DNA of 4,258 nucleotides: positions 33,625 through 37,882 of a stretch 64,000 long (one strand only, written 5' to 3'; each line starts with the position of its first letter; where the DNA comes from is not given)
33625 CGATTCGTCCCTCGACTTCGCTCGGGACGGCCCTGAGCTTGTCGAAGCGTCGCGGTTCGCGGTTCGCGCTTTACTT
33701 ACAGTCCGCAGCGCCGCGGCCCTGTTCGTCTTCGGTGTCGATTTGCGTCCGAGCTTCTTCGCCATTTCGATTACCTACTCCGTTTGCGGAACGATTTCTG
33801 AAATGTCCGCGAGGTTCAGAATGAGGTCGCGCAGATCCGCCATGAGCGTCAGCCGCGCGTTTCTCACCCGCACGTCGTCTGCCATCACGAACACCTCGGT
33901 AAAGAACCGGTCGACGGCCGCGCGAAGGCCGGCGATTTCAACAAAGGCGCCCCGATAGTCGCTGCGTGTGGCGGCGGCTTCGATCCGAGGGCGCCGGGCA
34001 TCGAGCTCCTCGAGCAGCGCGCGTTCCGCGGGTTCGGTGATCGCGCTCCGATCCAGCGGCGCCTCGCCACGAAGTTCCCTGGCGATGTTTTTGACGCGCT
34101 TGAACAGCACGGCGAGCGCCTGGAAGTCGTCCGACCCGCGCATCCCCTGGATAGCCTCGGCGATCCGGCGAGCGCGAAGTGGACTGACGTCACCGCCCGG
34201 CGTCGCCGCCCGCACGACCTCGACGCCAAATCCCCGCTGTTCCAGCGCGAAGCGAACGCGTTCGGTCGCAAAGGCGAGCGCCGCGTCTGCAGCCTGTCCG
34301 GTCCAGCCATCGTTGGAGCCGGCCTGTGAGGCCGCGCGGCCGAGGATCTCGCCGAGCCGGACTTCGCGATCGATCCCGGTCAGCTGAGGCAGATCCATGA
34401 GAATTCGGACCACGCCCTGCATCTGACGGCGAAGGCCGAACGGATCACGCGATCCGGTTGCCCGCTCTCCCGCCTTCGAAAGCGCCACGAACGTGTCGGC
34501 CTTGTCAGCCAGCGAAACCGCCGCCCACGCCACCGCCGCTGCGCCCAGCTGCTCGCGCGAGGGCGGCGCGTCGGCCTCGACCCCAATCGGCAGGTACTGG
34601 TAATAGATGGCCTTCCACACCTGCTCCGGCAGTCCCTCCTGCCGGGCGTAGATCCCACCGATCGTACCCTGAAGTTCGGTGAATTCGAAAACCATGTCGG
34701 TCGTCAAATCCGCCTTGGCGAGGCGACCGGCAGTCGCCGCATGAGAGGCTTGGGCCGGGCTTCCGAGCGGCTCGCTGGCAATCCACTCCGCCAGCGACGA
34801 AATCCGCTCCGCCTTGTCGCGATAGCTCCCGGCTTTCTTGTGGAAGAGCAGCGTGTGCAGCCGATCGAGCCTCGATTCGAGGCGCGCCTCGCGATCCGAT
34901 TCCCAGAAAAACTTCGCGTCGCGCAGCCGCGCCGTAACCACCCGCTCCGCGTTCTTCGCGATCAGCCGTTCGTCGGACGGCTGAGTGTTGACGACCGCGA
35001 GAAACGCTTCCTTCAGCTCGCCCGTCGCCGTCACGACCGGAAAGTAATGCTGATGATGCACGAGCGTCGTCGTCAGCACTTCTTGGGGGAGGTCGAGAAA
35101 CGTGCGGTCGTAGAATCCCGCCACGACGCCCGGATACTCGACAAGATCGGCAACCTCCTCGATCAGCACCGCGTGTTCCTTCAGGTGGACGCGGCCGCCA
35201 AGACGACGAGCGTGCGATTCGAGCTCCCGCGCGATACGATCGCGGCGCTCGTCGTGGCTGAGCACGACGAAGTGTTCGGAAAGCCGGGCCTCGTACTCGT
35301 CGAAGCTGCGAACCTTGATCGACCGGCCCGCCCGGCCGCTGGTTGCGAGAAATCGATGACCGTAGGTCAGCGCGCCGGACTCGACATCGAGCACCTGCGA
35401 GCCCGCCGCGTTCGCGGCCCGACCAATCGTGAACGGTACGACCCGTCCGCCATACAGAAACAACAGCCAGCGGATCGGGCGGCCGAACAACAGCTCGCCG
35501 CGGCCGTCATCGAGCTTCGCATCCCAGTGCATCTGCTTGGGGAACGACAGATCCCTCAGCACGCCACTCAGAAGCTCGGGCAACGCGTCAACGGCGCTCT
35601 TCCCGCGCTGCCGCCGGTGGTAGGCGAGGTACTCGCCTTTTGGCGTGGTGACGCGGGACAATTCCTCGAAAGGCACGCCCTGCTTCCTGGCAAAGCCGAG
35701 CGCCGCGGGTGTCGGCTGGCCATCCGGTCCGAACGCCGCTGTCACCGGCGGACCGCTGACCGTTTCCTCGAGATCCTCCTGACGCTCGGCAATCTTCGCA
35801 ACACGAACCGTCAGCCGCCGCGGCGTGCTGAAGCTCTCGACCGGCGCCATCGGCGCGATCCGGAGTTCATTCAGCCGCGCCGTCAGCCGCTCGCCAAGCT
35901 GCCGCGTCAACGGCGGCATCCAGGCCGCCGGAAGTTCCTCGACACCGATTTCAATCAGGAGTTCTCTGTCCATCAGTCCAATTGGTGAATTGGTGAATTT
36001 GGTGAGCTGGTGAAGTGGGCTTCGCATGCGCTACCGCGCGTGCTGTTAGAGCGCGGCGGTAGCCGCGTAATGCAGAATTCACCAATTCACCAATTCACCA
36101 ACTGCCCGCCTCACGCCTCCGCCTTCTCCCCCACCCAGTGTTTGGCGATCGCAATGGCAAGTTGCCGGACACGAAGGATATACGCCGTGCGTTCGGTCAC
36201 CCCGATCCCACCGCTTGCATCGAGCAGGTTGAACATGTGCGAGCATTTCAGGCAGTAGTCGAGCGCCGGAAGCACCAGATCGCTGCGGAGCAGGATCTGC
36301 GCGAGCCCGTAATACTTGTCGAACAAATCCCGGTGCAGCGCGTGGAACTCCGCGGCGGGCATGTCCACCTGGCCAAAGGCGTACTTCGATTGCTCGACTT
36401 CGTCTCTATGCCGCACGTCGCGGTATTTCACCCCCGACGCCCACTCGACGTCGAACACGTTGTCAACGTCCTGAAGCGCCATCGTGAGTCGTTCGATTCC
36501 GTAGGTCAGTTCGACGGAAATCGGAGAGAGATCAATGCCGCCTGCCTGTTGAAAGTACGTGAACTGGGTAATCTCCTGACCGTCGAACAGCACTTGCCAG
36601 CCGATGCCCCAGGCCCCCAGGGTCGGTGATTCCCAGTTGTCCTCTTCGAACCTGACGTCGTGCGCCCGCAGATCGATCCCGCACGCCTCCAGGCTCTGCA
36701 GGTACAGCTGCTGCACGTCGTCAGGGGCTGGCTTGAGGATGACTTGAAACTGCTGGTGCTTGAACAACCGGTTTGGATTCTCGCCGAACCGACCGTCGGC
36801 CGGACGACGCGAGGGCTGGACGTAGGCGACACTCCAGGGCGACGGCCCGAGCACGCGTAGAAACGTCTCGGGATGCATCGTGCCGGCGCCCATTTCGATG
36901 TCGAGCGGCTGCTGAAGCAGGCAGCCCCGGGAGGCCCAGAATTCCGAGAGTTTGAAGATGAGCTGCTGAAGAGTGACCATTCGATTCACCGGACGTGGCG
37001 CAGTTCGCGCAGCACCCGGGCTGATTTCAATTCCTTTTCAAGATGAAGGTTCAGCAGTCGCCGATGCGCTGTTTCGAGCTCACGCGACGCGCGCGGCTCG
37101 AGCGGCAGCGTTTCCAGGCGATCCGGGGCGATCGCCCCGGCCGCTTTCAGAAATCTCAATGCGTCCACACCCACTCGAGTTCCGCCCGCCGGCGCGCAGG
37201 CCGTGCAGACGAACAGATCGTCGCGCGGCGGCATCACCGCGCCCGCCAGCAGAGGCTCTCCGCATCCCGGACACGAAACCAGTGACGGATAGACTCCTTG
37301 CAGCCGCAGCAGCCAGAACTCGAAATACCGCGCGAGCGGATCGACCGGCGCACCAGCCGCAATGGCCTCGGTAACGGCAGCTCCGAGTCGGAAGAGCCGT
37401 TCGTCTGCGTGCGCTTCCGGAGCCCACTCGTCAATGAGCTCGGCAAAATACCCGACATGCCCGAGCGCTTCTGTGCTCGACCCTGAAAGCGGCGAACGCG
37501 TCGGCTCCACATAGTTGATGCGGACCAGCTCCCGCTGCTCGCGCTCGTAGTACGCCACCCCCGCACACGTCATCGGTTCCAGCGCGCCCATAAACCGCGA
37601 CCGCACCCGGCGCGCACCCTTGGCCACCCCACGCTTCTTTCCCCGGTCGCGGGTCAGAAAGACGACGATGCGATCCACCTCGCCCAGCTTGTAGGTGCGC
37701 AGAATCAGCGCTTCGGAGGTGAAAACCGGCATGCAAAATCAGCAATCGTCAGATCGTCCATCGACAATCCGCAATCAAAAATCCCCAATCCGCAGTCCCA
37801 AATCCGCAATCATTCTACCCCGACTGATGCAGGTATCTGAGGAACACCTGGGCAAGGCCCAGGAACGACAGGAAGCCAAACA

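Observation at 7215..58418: Intergenic regions built from 7-8 nt tandem units: period conserved, unit sequence locus-specific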

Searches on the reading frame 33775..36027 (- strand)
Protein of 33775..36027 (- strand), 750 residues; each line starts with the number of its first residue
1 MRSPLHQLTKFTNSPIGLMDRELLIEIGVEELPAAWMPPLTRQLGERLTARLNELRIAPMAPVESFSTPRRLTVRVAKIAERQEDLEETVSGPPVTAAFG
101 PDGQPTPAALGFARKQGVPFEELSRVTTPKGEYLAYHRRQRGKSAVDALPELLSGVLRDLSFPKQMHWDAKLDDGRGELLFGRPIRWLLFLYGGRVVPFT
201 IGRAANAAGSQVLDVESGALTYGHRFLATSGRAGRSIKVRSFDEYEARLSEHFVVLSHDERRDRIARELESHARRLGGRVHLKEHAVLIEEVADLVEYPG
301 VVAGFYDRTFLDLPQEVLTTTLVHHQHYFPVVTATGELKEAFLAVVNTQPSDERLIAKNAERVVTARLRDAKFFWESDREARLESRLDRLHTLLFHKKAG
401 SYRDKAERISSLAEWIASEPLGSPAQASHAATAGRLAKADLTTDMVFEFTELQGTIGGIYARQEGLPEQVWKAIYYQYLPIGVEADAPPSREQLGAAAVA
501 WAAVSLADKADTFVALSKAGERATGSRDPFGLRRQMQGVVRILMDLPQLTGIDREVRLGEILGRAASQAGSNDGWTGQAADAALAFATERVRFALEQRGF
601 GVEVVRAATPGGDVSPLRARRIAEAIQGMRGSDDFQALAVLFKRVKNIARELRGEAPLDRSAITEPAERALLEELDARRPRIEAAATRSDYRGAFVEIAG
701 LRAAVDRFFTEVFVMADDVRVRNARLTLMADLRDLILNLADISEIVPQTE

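Call 11: search_protein_families(library=pfam, proteins=[window:33775-36027:-])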
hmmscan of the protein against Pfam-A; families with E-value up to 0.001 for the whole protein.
window:33775-36027:- (750 aa): 2 families
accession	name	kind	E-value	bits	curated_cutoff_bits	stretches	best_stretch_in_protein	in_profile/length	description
PF02092.22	tRNA_synt_2f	-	6.5e-161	537.3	29.2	1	23-608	1-534/536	Glycyl-tRNA synthetase beta subunit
PF05746.21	DALR_1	-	9e-06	26.2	22.3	1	643-738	6-104/117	DALR anticodon binding domain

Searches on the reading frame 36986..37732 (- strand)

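Call 36: search_protein_families(library=pfam, proteins=[window:36986-37732:-], max_evalue=0.01)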
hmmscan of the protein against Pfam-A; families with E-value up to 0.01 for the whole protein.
window:36986-37732:- (248 aa): 2 families
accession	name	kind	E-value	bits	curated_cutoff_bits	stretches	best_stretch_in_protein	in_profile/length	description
PF02565.21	RecO_C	-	7.1e-23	81.5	22.1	1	88-237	5-155/157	Recombination protein O C terminal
PF11967.14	RecO_N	-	1.4e-20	73.5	27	1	1-80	1-79/80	Recombination protein O N terminal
